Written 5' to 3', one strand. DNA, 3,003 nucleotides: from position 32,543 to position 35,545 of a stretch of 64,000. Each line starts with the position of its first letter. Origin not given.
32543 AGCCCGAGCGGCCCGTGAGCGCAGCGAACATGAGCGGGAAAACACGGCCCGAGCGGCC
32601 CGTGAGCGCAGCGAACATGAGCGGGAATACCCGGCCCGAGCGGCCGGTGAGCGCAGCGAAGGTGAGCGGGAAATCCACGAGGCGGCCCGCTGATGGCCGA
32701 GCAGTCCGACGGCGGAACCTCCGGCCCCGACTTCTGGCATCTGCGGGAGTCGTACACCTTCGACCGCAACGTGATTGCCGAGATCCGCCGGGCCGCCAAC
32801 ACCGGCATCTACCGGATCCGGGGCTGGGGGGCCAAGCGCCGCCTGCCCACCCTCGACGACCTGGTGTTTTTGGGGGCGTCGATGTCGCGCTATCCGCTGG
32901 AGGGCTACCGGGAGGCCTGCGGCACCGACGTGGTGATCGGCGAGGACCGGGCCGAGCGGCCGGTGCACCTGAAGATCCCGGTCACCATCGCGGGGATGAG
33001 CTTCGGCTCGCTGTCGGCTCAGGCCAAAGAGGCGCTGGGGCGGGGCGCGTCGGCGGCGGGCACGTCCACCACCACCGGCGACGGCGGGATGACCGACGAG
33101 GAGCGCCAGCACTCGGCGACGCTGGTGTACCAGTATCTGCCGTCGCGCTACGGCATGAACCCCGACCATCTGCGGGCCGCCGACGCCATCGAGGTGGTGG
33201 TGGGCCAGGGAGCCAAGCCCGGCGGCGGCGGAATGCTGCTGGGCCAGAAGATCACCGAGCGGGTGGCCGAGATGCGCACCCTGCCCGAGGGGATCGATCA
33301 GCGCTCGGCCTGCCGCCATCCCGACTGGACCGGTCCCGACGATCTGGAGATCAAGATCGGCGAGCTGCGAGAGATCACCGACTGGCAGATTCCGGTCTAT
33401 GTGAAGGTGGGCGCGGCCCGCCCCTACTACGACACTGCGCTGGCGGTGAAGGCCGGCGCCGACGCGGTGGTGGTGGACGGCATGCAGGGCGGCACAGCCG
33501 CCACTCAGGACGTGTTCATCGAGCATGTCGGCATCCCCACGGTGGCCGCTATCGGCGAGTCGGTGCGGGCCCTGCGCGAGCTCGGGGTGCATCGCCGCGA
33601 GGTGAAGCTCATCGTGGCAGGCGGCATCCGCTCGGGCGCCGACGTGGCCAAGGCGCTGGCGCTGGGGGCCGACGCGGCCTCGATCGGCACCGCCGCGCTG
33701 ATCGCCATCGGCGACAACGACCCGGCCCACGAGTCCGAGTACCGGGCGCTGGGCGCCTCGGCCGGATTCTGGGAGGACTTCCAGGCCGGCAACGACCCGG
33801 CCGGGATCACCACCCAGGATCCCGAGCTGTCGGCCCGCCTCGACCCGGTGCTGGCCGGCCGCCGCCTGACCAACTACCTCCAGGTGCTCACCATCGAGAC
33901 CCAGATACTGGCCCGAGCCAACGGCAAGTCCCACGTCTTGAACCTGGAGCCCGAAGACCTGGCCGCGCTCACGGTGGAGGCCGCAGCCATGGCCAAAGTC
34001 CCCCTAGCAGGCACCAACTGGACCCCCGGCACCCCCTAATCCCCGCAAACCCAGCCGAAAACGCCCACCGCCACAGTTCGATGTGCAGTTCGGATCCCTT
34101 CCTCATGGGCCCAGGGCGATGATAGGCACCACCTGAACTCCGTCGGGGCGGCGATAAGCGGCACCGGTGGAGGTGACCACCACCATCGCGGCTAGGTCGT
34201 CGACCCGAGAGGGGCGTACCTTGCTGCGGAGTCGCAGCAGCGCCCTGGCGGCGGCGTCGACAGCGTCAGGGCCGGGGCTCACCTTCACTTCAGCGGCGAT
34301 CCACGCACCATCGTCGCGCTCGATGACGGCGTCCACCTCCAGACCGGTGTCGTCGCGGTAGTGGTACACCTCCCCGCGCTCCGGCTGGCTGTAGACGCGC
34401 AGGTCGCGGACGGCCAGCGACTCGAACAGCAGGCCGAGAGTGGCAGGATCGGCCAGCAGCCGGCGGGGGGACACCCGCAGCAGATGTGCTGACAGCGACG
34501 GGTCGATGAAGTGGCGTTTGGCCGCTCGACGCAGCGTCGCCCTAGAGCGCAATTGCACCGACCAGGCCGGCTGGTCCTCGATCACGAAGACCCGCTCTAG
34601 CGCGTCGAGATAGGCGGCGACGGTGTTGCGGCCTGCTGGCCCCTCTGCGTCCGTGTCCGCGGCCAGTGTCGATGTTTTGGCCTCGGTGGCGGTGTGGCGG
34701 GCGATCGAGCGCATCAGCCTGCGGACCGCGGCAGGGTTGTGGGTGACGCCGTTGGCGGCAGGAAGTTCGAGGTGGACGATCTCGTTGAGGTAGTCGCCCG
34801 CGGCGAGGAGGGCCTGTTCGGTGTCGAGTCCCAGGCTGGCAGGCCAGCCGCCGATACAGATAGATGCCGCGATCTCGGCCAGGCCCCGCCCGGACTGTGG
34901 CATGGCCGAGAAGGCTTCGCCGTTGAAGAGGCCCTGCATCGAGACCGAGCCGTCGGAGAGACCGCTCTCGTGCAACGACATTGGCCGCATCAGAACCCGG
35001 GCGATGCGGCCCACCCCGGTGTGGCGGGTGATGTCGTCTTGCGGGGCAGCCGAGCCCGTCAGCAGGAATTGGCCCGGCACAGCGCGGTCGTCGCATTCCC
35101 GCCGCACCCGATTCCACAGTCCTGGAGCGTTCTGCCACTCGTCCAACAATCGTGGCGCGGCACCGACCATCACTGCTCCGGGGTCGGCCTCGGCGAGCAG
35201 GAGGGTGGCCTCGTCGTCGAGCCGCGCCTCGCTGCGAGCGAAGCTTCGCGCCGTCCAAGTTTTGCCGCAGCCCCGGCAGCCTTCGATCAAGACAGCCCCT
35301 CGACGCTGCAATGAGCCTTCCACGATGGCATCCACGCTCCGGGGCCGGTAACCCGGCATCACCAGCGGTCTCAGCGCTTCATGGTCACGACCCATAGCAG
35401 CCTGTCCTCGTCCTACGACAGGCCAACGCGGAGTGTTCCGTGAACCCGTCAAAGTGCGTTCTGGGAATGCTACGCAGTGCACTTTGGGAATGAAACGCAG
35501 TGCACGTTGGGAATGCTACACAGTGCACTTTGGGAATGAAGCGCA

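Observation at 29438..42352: Methylated-amine catabolic locus lacking the canonical N-methylglutamate dehydrogenase (mgdABCD)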

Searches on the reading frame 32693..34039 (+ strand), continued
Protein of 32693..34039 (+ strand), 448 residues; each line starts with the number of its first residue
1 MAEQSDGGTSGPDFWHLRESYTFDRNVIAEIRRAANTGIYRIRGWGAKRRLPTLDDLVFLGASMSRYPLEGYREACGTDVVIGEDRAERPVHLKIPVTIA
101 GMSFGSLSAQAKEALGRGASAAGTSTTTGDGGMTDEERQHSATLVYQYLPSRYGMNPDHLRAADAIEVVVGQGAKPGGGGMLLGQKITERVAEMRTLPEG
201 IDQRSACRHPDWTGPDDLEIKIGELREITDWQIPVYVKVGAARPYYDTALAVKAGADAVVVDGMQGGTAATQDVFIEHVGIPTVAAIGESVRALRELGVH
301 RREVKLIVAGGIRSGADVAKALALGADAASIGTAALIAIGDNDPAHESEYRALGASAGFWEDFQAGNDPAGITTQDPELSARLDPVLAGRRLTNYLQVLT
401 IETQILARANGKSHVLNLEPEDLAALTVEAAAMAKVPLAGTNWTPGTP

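Call 66: find_encoding_contigs(protein=P0253, flank=10000, max_places=2)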
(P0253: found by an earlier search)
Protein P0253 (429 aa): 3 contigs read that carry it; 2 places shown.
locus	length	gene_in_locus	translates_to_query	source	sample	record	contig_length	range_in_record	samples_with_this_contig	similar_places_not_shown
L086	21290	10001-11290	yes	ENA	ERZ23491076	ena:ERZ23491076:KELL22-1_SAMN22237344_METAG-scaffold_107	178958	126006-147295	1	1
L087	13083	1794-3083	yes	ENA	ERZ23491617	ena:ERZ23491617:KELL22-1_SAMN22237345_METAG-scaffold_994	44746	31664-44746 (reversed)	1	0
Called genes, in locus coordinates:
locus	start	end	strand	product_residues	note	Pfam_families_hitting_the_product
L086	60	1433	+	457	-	PF00005:ABC_tran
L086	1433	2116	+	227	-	PF01515:PTA_PTB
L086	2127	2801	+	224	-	PF13305:TetR_C_33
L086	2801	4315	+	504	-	PF12797:Fer4_2 (weak), PF13187:Fer4_9 (weak), PF12838:Fer4_7 (weak), PF13247:Fer4_11, PF25160:LdpA_Fe-S-bd (weak), PF00037:Fer4 (weak), PF12837:Fer4_6 (weak), PF03916:NrfD, +2 more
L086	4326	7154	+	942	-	PF04879:Molybdop_Fe4S4, PF00384:Molybdopterin, PF01568:Molydop_binding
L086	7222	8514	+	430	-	PF04909:Amidohydro_2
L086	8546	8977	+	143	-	PF04075:F420H2_quin_red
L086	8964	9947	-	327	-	PF00126:HTH_1, PF03466:LysR_substrate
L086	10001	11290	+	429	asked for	PF01266:DAO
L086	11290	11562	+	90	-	PF04267:SoxD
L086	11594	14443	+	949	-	PF13510:Fer2_4, PF00890:FAD_binding_2, PF01134:GIDA (weak), PF07992:Pyr_redox_2, PF12831:FAD_oxidored, PF17806:SO_alpha_A3, PF01571:GCV_T, PF08669:GCV_T_C, +1 more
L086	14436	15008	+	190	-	PF01571:GCV_T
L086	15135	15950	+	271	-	-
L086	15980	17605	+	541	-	PF00342:PGI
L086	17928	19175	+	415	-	PF02720:DUF222, PF01844:HNH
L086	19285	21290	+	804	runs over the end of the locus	PF00487:FA_desaturase, PF03710:GlnE (weak)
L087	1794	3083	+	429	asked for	PF01266:DAO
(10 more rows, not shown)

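Call 82: search_solved_structures(query=L086:10001-11290:+, max_evalue=1e-30, show_alignments=0)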
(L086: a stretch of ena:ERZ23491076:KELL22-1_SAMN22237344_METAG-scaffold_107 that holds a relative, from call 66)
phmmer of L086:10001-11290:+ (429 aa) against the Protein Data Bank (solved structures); distinct sequences matched with E-value up to 1e-30: 4.
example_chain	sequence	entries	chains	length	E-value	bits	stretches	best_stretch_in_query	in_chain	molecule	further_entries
1vrq_B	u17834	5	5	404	1e-106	360.9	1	26-429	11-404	Sarcosine oxidase beta subunit | Subunit beta of sarcosine oxidase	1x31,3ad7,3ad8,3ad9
3ada_B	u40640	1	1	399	1.3e-106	360.6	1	26-429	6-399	SARCOSINE OXIDASE BETA SUBUNIT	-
2gag_B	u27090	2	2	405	2.9e-106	359.5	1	26-429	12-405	heterotetrameric sarcosine oxidase beta-subunit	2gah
1y56_B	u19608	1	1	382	1.3e-49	172.8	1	36-418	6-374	sarcosine oxidase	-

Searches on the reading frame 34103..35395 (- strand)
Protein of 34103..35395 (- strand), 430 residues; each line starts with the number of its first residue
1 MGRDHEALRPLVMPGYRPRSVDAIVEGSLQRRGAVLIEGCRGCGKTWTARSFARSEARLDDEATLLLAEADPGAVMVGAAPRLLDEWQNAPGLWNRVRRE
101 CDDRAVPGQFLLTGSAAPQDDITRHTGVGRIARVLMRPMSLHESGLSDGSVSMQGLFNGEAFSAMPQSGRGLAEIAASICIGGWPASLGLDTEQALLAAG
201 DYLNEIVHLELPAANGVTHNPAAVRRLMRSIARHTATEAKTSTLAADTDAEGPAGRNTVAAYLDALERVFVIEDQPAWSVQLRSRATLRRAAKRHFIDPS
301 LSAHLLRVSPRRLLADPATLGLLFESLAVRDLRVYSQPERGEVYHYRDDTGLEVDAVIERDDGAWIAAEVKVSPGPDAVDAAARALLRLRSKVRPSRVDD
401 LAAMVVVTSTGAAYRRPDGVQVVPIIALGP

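Call 6: search_protein_families(library=pfam, proteins=[window:34103-35395:-])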
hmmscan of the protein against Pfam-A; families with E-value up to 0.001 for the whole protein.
window:34103-35395:- (430 aa): 3 families
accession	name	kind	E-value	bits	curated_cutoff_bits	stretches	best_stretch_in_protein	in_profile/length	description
PF13635.12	DUF4143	-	6.4e-34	117.5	28.1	1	219-372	11-159/160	Domain of unknown function (DUF4143)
PF13173.12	AAA_14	-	1.5e-11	44.8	27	1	33-143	3-127/129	AAA domain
PF06745.19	ATPase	-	0.0001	22.2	26.6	0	21-68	8-55/231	KaiC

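Call 7: search_protein_families(library=ncbifam, proteins=[window:34103-35395:-])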
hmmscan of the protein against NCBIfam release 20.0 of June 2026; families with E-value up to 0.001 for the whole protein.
window:34103-35395:- (430 aa): 0 families
